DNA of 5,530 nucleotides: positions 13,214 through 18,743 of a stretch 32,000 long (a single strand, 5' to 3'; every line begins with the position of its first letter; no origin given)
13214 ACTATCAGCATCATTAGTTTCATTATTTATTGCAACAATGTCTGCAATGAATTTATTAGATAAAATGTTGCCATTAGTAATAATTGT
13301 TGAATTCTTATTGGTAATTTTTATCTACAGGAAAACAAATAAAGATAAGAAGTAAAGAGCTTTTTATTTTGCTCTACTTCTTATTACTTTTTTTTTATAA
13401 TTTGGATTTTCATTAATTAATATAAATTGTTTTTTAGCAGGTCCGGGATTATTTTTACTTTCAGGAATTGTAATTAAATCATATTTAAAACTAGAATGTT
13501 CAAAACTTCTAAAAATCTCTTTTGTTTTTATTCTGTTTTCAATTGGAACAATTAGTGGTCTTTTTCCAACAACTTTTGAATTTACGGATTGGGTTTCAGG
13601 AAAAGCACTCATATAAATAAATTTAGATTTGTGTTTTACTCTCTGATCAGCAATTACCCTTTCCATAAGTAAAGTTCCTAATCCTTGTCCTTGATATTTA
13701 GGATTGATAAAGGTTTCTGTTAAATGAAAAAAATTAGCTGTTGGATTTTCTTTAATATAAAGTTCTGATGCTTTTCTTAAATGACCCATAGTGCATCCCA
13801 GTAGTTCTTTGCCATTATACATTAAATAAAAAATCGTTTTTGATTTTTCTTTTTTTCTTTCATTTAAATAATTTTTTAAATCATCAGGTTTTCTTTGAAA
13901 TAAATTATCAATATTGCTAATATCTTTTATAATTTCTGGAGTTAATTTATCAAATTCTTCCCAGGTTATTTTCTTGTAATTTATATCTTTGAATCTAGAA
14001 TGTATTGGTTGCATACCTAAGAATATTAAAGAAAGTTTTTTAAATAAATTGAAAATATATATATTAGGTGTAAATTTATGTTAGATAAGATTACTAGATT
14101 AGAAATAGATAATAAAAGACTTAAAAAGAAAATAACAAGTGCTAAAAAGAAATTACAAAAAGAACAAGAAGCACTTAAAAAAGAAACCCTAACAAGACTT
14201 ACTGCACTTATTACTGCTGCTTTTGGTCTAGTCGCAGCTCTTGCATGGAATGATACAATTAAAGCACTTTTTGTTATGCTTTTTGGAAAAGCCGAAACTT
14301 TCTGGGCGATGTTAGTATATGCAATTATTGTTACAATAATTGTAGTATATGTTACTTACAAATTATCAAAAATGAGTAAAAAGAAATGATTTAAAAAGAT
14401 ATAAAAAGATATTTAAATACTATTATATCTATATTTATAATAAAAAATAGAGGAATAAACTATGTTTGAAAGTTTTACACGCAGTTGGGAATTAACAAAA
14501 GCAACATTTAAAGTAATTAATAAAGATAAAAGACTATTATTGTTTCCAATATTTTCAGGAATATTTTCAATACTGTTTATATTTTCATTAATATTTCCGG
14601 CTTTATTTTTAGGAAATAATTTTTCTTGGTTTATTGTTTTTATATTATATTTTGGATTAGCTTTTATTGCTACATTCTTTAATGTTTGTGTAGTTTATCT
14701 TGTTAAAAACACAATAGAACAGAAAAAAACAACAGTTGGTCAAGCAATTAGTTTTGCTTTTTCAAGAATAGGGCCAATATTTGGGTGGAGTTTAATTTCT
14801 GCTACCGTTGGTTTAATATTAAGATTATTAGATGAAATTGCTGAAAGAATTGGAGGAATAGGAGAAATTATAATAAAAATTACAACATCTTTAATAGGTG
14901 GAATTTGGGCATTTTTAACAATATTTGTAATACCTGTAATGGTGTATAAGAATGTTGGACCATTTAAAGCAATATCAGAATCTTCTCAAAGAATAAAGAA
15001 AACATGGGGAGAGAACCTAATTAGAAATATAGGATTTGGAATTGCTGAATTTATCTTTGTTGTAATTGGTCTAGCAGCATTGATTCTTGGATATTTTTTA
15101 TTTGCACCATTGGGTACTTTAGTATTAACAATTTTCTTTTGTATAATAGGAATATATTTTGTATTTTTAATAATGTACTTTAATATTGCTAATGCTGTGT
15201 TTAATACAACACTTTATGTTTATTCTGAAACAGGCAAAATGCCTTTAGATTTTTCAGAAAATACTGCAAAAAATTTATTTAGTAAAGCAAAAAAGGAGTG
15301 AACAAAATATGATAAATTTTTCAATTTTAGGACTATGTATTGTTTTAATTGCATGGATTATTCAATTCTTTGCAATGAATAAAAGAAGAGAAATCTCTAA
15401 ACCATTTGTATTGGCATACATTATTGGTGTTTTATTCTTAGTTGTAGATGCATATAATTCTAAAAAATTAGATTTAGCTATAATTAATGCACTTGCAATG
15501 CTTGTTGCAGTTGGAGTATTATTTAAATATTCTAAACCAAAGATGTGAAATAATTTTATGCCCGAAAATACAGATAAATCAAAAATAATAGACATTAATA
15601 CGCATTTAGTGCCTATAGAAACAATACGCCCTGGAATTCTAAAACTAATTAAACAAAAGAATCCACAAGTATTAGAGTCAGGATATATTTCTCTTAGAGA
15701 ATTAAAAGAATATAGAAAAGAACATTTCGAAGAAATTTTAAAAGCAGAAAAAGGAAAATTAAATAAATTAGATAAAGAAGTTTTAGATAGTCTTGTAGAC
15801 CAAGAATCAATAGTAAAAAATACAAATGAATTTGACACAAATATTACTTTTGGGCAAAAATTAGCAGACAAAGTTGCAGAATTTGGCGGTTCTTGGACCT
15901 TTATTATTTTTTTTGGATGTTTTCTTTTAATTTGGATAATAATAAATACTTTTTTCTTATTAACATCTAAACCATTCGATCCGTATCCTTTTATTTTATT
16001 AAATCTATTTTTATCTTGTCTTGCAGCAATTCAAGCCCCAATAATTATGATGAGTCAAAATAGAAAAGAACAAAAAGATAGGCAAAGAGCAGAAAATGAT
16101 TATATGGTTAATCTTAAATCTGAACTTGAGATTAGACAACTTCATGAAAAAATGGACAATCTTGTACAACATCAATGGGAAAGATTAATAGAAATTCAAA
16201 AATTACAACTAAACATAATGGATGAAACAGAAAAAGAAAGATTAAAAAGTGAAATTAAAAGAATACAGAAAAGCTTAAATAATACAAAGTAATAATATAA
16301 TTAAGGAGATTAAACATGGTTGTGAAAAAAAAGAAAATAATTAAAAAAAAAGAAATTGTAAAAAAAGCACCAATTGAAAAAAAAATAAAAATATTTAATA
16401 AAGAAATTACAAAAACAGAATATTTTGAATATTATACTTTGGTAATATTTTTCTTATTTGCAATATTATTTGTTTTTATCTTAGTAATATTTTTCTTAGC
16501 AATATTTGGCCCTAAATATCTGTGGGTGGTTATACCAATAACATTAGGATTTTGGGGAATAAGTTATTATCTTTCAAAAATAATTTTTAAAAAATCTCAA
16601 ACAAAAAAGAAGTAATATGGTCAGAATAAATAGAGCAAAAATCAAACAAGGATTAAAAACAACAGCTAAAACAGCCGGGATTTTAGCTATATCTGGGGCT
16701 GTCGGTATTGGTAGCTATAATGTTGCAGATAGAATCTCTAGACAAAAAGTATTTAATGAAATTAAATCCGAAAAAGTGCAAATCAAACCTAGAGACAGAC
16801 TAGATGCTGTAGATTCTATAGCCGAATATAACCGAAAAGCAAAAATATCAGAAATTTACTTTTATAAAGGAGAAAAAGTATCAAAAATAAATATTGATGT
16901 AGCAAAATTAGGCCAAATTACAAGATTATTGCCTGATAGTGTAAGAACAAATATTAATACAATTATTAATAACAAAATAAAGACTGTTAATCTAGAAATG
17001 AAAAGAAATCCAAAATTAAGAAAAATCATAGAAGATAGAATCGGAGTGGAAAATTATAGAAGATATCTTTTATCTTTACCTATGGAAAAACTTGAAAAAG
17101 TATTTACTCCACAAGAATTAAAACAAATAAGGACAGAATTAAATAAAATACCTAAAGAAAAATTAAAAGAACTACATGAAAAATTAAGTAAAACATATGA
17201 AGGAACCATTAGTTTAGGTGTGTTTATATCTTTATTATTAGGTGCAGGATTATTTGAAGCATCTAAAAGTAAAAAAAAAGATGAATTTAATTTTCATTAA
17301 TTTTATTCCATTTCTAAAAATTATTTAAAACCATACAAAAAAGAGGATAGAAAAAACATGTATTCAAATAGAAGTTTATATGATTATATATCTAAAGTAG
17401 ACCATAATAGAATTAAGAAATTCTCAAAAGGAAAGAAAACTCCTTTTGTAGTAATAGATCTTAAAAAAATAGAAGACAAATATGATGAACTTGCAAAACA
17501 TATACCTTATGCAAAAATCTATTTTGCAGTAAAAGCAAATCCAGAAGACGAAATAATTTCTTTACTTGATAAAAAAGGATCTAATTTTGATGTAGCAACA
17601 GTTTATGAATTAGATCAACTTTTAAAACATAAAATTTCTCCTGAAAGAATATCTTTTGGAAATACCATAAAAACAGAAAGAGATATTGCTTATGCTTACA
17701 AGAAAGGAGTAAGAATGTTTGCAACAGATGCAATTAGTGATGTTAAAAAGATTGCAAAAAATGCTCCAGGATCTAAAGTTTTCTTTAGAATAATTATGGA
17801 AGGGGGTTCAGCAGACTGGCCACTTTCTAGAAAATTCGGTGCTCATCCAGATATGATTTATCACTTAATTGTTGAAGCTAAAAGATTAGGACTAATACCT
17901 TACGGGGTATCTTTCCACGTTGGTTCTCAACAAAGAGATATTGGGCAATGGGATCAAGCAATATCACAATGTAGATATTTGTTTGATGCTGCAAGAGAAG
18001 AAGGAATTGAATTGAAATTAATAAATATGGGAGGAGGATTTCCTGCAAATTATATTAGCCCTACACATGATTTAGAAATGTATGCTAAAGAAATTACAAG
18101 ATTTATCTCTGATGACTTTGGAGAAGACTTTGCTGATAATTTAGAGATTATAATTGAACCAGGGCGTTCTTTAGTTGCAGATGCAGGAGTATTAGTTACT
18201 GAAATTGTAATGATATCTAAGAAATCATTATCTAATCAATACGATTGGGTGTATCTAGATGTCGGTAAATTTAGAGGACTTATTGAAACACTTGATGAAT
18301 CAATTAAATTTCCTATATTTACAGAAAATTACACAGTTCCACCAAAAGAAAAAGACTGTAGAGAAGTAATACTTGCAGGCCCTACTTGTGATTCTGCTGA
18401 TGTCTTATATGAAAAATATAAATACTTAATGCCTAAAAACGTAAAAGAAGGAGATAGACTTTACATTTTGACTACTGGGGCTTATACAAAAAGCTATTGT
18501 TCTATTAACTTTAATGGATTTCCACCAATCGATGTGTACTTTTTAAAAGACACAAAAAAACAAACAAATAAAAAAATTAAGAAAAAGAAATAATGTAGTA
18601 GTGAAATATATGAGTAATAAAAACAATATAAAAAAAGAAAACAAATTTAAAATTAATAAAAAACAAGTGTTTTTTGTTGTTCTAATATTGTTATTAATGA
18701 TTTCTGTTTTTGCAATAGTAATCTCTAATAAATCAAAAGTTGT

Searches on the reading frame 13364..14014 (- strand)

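Call 97: search_protein_families(library=pfam, max_evalue=0.001, proteins=[window:13364-14014:-])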
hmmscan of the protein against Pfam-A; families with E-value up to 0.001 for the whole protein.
window:13364-14014:- (216 aa): 5 families
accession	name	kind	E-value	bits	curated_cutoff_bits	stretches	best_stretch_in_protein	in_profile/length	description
PF00583.31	Acetyltransf_1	-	7e-08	33.2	20.7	1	42-123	19-87/116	Acetyltransferase (GNAT) family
PF13673.13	Acetyltransf_10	-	2.3e-06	28.1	23.6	1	56-131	27-86/128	Acetyltransferase (GNAT) domain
PF24011.1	DUF7325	-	6.7e-06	26.9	27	1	12-48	93-128/131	Family of unknown function (DUF7325)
PF13508.13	Acetyltransf_7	-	1e-05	26.2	27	1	61-127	4-58/84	Acetyltransferase (GNAT) domain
PF14542.12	Acetyltransf_CG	-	0.00024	21.6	30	1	95-127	24-56/80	GCN5-related N-acetyl-transferase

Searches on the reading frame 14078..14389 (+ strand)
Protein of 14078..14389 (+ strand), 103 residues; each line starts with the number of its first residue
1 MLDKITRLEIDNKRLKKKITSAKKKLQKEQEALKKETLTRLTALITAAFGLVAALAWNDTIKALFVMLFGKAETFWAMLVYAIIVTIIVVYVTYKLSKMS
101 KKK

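Call 97: search_protein_families(library=pfam, max_evalue=0.001, proteins=[window:14078-14389:+])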
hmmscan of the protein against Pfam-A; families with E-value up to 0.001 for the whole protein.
window:14078-14389:+ (103 aa): 1 family
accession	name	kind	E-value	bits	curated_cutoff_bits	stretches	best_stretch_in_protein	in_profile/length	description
PF18898.5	DUF5654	-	1.5e-18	67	23.8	1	34-102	2-70/71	Family of unknown function (DUF5654)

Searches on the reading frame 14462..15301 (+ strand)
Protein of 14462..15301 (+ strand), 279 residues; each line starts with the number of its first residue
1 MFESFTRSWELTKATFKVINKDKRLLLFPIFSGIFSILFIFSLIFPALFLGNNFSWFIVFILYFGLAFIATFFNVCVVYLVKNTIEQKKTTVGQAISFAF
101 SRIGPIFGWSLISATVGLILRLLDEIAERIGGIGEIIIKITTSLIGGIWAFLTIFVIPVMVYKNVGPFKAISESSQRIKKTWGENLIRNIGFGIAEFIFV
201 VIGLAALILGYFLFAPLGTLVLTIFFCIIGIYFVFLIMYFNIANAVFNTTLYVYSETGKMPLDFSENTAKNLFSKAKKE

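Call 97: search_protein_families(library=pfam, max_evalue=0.001, proteins=[window:14462-15301:+])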
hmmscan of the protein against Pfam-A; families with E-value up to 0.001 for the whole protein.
window:14462-15301:+ (279 aa): 3 families
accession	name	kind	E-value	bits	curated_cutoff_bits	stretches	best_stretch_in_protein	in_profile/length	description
PF19656.5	DUF6159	-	1.6e-26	94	27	1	57-259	5-201/204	Family of unknown function (DUF6159)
PF10110.14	GPDPase_memb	-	7.5e-08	31.9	29.6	1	136-260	165-286/321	Membrane domain of glycerophosphoryl diester phosphodiesterase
PF24400.1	DUF7544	-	0.00048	19.9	27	1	140-246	161-256/302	Family of unknown function (DUF7544)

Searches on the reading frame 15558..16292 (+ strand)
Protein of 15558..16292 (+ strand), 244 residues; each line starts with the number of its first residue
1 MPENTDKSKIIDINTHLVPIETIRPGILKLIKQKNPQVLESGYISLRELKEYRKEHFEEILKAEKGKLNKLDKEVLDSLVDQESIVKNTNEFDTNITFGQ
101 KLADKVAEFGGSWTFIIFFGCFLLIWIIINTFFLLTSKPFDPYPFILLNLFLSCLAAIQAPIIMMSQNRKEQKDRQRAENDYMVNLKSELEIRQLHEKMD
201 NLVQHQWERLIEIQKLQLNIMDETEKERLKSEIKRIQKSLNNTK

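Call 97: search_protein_families(library=pfam, max_evalue=0.001, proteins=[window:15558-16292:+])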
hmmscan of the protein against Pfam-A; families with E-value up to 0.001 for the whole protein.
window:15558-16292:+ (244 aa): 1 family
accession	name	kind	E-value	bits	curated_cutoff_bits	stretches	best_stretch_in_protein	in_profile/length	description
PF06210.16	DUF1003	-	8.5e-43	145.2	27.4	1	110-210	1-100/103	Protein of unknown function (DUF1003)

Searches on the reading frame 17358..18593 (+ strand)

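Call 11: search_protein_families(library=pfam, max_evalue=0.001, proteins=[window:17358-18593:+])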
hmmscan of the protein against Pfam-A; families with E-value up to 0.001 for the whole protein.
window:17358-18593:+ (411 aa): 3 families
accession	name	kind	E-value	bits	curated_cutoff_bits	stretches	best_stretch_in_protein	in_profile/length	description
PF02784.22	Orn_Arg_deC_N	-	4.5e-52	177.3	23.4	1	36-274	2-247/247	Pyridoxal-dependent decarboxylase, pyridoxal binding domain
PF00278.28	Orn_DAP_Arg_deC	-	9.9e-15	55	23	1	115-374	5-95/95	Pyridoxal-dependent decarboxylase, C-terminal sheet domain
PF01168.26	Ala_racemase_N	-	0.00064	19.9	24.1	1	33-225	1-194/220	Alanine racemase, N-terminal domain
